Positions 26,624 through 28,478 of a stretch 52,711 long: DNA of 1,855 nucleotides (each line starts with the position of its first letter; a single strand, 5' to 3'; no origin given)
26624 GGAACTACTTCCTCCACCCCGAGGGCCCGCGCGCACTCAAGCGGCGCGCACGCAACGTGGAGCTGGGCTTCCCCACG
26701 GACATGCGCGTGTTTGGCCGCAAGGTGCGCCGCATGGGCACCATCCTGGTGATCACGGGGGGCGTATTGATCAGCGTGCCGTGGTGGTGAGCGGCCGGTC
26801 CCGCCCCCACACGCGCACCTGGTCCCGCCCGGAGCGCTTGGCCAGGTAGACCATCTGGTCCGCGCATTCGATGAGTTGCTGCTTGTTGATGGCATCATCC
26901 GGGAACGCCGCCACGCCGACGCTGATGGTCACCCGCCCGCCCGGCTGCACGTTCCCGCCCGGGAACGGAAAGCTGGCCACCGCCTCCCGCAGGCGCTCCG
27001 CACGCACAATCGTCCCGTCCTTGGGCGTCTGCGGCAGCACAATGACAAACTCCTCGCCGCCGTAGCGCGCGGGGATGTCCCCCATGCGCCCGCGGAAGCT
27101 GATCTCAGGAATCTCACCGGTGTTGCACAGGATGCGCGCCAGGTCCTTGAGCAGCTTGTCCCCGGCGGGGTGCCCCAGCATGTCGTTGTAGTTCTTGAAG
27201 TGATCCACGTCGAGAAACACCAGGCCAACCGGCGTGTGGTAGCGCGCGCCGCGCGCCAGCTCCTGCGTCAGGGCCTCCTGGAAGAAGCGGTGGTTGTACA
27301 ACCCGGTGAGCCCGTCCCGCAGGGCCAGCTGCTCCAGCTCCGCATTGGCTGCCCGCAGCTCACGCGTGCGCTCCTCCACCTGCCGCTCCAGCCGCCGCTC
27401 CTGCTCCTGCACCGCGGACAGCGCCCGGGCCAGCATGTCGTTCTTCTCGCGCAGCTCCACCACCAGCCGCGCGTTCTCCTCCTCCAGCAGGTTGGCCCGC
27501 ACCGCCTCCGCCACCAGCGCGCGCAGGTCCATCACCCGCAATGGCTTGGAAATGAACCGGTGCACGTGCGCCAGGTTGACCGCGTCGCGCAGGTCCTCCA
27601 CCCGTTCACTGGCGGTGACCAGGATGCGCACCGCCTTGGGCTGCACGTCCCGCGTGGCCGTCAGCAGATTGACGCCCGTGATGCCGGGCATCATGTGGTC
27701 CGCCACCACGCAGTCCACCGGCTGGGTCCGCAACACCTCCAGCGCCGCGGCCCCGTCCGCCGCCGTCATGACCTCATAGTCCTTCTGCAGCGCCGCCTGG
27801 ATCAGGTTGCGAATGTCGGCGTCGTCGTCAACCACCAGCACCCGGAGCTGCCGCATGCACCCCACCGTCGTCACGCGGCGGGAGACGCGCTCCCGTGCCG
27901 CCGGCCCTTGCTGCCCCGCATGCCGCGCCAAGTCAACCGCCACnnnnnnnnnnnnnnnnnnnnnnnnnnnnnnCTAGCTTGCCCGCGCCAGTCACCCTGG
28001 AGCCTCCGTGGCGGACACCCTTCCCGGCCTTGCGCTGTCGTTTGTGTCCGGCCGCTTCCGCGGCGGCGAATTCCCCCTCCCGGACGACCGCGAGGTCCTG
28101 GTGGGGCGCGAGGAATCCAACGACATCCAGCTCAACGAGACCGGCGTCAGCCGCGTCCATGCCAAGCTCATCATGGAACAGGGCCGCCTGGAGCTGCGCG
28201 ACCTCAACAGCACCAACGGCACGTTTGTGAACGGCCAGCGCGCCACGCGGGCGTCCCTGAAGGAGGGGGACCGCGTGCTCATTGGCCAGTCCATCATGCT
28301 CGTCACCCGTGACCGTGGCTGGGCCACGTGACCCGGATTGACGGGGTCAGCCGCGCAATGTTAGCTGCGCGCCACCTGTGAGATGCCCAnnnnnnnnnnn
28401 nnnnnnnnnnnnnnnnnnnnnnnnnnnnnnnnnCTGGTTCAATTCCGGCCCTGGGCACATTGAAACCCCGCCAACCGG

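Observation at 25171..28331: Compact signalling cluster: degenerate kinase-like membrane protein + micro-membrane protein + receiver-GGDEF cyclase + stand-alone FHA protein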

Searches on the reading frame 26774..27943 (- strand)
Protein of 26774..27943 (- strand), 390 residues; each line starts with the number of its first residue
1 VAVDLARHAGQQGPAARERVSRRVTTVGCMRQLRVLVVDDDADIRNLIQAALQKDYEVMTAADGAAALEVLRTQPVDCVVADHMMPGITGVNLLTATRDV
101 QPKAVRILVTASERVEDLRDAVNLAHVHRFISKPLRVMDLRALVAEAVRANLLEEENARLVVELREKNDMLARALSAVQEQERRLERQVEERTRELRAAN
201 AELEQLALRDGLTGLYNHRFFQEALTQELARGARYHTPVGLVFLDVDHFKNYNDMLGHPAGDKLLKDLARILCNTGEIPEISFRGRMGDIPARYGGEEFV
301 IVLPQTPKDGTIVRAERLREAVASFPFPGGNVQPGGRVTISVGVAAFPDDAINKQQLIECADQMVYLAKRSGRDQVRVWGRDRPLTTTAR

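Call 4: search_protein_families(library=pfam, proteins=[window:26774-27943:-], max_evalue=0.1)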
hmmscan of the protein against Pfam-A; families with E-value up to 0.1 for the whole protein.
window:26774-27943:- (390 aa): 6 families
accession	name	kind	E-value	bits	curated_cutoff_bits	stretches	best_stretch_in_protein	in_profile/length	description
PF00990.26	GGDEF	-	6.3e-42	143.5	23.8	1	207-375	1-161/161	Diguanylate cyclase, GGDEF domain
PF00072.30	Response_reg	-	3e-21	76.1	30.2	1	35-144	1-110/111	Response regulator receiver domain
PF21037.2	CCDC138_cc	-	0.013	16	27.1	1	164-190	13-39/59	Coiled-coil-domain-containing protein 138, coiled-coil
PF17762.8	HTH_ParB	-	0.013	16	22.6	1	128-191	34-99/102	ParB HTH domain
PF04368.18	DUF507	-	0.05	14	24.7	0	138-205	1-69/182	Protein of unknown function (DUF507)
PF10205.14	KLRAQ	-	0.091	13.5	27.3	0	164-210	10-56/105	Predicted coiled-coil domain-containing protein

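Call 5: search_protein_families(library=ncbifam, proteins=[window:26774-27943:-], max_evalue=0.1)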
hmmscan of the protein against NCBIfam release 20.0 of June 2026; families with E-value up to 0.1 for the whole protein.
window:26774-27943:- (390 aa): 111 families (the best 25 are shown)
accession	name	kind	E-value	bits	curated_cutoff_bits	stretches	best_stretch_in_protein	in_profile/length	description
NF007135.0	PRK09581.1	equivalog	2.8e-56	191.2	474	2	167-376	251-452/457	PleD family two-component system response regulator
TIGR00254.1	GGDEF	domain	2.2e-48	164.1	37.4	1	203-378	1-166/168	diguanylate cyclase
NF038266.1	diguan_SiaD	equivalog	4.2e-41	141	290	1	179-376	63-252/252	biofilm regulation diguanylate cyclase SiaD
NF047654.1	DiguCycDgcRLepto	equivalog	4.6e-39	134.1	500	2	197-376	123-293/295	diguanylate cyclase DgcR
NF053512.1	nitric_RR_NosR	exception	2.1e-37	129.2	400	1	35-206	1-166/422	response regulator c-di-GMP phosphodiesterase, NosR family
NF007423.1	PRK09966.1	equivalog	2.8e-32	112.1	325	1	187-369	219-390/390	diguanylate cyclase DgcN/YfiN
NF007380.0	PRK09894.1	equivalog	3.3e-30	105.4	256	1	184-379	105-287/296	diguanylate cyclase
NF041606.1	dguan_cyc_DgcA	equivalog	4.6e-29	101.4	370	1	199-378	170-338/340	diguanylate cyclase DgcA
NF007599.0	PRK10245.1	equivalog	2.4e-27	95.4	402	1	200-378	203-369/371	diguanylate cyclase AdrA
NF007298.0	PRK09776.1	equivalog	6.3e-27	93.9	1135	1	196-382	673-848/1111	diguanylate cyclase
NF051473.1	DigCycDgcsShew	equivalog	4.5e-26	91.9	400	1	201-377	129-289/291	diguanylate cyclase DgcS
NF045675.1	PhdiestaseDibA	equivalog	1.6e-25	89.6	980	1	196-381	192-366/623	phosphodiesterase DibA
NF007474.0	PRK10060.1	equivalog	7e-23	80.7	782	1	195-381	225-397/663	cyclic di-GMP phosphodiesterase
NF011955.1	PRK15426.1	equivalog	9.5e-22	76.8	408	1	201-377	392-559/564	cellulose biosynthesis regulator diguanylate cyclase DgcQ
NF047872.1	GGDEF_GdpS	equivalog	6.4e-21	74.9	400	1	209-376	189-347/355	GGDEF domain-containing protein GdpS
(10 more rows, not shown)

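Call 30: find_related_loci(query=A5, collection=metagenome_contigs, flank=6000)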
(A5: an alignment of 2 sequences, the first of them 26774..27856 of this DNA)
Query A5 (361 aa) in metagenome_contigs; peptide patterns used: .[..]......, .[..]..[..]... (x = any residue, [..] = any of these).
600 stretches matched a pattern (row limit reached: there are more); 13 encode a relative of the query (tblastn E <= 1e-3); 13 distinct loci.
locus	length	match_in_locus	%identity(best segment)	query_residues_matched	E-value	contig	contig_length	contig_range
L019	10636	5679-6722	55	2-351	1e-118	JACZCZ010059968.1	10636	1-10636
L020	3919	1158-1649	44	175-347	2e-43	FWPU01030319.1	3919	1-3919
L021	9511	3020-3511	40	175-347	3e-36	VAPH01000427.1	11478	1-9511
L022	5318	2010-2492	37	181-350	3e-26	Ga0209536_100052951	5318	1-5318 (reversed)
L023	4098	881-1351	34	181-346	1e-24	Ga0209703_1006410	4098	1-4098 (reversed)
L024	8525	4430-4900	34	181-346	1e-24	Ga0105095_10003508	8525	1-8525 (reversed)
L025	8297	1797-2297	33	174-349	4e-23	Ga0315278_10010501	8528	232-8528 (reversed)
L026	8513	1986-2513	33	158-350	1e-19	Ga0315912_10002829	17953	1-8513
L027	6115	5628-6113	31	174-346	8e-17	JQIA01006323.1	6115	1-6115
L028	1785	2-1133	29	5-347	2e-14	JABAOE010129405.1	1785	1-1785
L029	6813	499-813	32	160-276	3e-11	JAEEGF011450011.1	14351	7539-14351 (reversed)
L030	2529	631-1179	28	3-167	2e-11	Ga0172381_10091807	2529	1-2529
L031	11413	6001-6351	30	5-120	2e-7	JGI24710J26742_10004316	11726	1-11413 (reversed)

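Call 46: search_protein_families(library=pfam, proteins=[L019:6777-8636:-], max_evalue=0.001)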
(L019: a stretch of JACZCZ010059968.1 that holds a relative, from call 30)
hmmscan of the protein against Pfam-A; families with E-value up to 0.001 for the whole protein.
L019:6777-8636:- (620 aa): 2 families
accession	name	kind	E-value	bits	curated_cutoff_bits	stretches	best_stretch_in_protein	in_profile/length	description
PF00069.31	Pkinase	-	1.6e-51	175.7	31.7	1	102-350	1-252/263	Protein kinase domain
PF07714.23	PK_Tyr_Ser-Thr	-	2.6e-28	99.5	23.1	1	104-350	3-249/258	Protein tyrosine and serine/threonine kinase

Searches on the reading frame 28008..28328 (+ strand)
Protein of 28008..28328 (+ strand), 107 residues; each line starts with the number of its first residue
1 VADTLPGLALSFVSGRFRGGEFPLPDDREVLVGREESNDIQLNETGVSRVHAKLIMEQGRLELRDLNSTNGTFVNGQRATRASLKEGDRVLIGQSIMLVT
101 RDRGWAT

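Call 4: search_protein_families(library=pfam, proteins=[window:28008-28328:+], max_evalue=0.1)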
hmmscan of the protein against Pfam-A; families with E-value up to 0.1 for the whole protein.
window:28008-28328:+ (107 aa): 2 families
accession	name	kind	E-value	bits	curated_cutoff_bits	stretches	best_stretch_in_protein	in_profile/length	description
PF00498.31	FHA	-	3.2e-21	75.9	20.7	1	30-93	1-67/67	FHA domain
PF16697.10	Yop-YscD_cpl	-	1.5e-18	67.3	33.2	1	12-99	2-90/94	Inner membrane component of T3SS, cytoplasmic domain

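Call 5: search_protein_families(library=ncbifam, proteins=[window:28008-28328:+], max_evalue=0.1)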
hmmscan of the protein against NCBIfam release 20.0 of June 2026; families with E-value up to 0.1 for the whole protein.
window:28008-28328:+ (107 aa): 7 families
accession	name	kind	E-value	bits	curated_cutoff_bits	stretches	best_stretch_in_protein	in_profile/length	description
NF049868.1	FhaB_Rv0019c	equivalog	2.1e-16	60.4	125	1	10-97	69-156/158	FHA domain-containing protein FhaB/FipA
NF052573.1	HisKinEspAMyxo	equivalog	2.1e-15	55.8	1400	1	21-98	40-117/755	serine histidine kinase EspA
NF041660.2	oxygluDhInhib_OdhI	equivalog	3.4e-13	49.6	200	1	15-94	44-122/130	oxoglutarate dehydrogenase inhibitor Odhl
NF033760.1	gliding_GltG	equivalog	2.4e-11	42.9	650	1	30-98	25-95/650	adventurous gliding motility protein GltG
TIGR03354.1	VI_FHA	hypoth_equivalog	7.9e-10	39.1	120.25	1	27-94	23-96/420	type VI secretion system-associated FHA domain protein TagH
NF052403.1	ESX1TransRegEspM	equivalog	1.6e-07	30.6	550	1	25-93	26-93/367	ESX-1 type VII secretion system transcriptional regulator EspM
TIGR02500.1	type_III_yscD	equivalog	4.5e-05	22.6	86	1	10-76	3-57/413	type III secretion system inner membrane ring subunit SctD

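Call 61: find_homologous_proteins(query=window:28008-28328:+, max_evalue=1e-8)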
Query window:28008-28328:+ (107 aa): 10 proteins with E <= 1e-8 among 38 candidates.
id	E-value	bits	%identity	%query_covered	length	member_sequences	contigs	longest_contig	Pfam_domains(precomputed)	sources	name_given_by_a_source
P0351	1.4e-62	226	100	100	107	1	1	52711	PF00498.32,PF16697.11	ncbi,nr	ncbi:MAG: FHA domain-containing protein [Deltaproteobacteria bacterium]|nr:FHA domain-containing pro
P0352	4.1e-35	138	65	93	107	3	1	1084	PF00498.32,PF16697.11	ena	-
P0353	1.6e-32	129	62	93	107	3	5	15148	PF00498.32,PF16697.11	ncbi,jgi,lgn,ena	jgi:pSer/pThr/pTyr-binding forkhead associated (FHA) protein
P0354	4.3e-23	99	54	87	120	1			PF00498.32,PF16697.11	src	-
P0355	9.4e-23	98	52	93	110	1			PF00498.32,PF16697.11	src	-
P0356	3.6e-22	96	54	87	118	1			PF00498.32,PF16697.11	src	-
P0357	9.8e-19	85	48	84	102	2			PF00498.32,PF16697.11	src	-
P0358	4.7e-18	83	54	78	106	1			PF00498.32,PF16697.11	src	-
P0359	2.3e-11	61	43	69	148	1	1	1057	PF00498.32,PF16697.11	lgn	-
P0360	2.8e-9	55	47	71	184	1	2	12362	PF00498.32,PF16697.11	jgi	jgi:pSer/pThr/pTyr-binding forkhead associated (FHA) protein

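Call 62: find_encoding_contigs(protein=P0353, flank=8000, max_places=5)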
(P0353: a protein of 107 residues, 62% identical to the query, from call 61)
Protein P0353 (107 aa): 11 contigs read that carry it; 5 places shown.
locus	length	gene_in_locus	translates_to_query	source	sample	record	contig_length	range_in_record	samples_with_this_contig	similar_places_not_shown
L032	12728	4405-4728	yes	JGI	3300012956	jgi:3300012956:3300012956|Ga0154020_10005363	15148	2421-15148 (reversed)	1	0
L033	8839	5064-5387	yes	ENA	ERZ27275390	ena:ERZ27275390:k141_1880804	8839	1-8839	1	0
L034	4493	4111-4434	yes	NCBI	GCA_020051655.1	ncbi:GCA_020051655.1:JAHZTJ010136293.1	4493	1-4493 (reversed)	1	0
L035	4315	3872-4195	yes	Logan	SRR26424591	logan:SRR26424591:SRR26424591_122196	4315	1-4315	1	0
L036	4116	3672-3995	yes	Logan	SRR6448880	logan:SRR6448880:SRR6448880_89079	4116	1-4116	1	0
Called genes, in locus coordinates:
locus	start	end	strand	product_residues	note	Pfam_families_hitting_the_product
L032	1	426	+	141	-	?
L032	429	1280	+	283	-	PF00106:adh_short, PF08659:KR, PF13561:adh_short_C2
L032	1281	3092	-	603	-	PF00664:ABC_membrane, PF02463:SMC_N (faint), PF00005:ABC_tran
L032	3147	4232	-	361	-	PF00072:Response_reg, PF00990:GGDEF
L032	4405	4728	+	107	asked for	PF16697:Yop-YscD_cpl, PF00498:FHA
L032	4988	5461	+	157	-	PF27214:PM1083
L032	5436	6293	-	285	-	PF02412:TSP_3 (faint)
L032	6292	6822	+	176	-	-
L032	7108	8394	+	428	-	PF00069:Pkinase, PF07714:PK_Tyr_Ser-Thr, PF01636:APH (faint)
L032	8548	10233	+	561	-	PF17900:Peptidase_M1_N, PF01433:Peptidase_M1, PF09127:Leuk-A4-hydro_C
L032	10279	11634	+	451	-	-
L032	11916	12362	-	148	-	-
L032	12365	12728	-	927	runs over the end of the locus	?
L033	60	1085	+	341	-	PF00574:CLP_protease (weak), PF25145:NfeD1b_N, PF01343:Peptidase_S49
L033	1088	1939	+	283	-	PF00106:adh_short, PF08659:KR, PF13561:adh_short_C2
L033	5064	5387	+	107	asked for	PF16697:Yop-YscD_cpl, PF00498:FHA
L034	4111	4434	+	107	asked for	PF16697:Yop-YscD_cpl, PF00498:FHA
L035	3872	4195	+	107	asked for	PF16697:Yop-YscD_cpl, PF00498:FHA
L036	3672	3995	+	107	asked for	PF16697:Yop-YscD_cpl, PF00498:FHA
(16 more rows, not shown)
